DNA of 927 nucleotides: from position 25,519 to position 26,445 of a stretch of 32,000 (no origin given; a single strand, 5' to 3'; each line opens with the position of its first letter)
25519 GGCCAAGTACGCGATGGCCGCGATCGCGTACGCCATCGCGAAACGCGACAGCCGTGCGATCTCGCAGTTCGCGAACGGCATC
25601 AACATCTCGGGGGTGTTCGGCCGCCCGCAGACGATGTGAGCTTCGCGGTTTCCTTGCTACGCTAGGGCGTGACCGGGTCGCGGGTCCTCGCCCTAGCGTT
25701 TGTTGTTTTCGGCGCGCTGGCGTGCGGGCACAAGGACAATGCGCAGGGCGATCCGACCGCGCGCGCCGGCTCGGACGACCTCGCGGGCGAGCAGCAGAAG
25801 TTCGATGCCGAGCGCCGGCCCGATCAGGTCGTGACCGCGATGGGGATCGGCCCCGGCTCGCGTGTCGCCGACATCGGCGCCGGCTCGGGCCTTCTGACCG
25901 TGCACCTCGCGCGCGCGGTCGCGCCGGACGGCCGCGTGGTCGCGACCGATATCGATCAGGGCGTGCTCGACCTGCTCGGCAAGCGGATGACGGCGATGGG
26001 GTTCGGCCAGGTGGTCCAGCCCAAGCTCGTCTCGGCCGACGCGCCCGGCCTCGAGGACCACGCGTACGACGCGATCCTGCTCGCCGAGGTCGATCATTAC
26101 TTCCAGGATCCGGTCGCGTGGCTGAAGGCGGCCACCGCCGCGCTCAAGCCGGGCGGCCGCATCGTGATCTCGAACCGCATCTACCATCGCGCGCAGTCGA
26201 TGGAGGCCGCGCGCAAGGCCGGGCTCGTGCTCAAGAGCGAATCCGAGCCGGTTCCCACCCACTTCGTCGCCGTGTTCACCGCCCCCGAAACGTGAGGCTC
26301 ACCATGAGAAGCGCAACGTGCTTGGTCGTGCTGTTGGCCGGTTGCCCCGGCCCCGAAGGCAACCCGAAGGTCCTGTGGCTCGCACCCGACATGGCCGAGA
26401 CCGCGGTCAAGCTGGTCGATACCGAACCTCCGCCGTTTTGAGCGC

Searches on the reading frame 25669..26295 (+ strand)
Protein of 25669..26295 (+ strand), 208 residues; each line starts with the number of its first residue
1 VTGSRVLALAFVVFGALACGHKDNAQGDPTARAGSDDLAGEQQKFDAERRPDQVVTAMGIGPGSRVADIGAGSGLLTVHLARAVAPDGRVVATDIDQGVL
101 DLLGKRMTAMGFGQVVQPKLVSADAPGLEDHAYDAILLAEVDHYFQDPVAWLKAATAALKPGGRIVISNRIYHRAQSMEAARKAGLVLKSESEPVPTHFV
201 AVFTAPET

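Call 58: search_protein_families(library=pfam, proteins=[window:25669-26295:+], max_evalue=10)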
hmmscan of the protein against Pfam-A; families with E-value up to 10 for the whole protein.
window:25669-26295:+ (208 aa): 29 families (the best 25 are shown)
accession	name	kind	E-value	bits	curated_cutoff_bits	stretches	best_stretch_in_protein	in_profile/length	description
PF08242.18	Methyltransf_12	-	9.4e-16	58.8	30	1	68-165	2-98/98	Methyltransferase domain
PF08241.18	Methyltransf_11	-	5.3e-13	49.9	21.2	1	68-167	2-95/95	Methyltransferase domain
PF13649.12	Methyltransf_25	-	1.3e-12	48.6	27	1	66-163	1-97/97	Methyltransferase domain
PF13489.12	Methyltransf_23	-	7.3e-11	42.5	27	1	51-170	9-119/164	Methyltransferase domain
PF13847.12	Methyltransf_31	-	1.1e-10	41.8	27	1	62-169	3-111/145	Methyltransferase domain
PF01209.24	Ubie_methyltran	-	4.9e-09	36.3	20.1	1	53-167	38-151/233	ubiE/COQ5 methyltransferase family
PF01135.25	PCMT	-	7.2e-09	36.2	20.3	1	57-188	68-191/210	Protein-L-isoaspartate(D-aspartate) O-methyltransferase (PCMT)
PF06325.19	PrmA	-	5e-05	23.4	22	1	62-190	161-281/296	Ribosomal protein L11 methyltransferase (PrmA)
PF08704.16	GCD14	-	5.7e-05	23.3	26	1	54-97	32-75/247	tRNA methyltransferase complex GCD14 subunit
PF05175.20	MTS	-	7.2e-05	22.9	23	1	64-172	33-144/170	Methyltransferase small domain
PF00398.26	RrnaAD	-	0.00051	19.7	24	1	52-116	20-81/263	Ribosomal RNA adenine dimethylase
PF13578.12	Methyltransf_24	-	0.0027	19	26.3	1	69-167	3-102/105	Methyltransferase domain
PF10294.15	Methyltransf_16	-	0.0027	17.9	21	1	65-155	49-142/174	Lysine methyltransferase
PF01189.24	Methyltr_RsmB-F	-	0.0028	17.8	27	1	63-138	9-85/199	16S rRNA methyltransferase RsmB/F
PF01596.23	Methyltransf_3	-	0.0032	17.2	22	1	64-173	46-158/204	O-methyltransferase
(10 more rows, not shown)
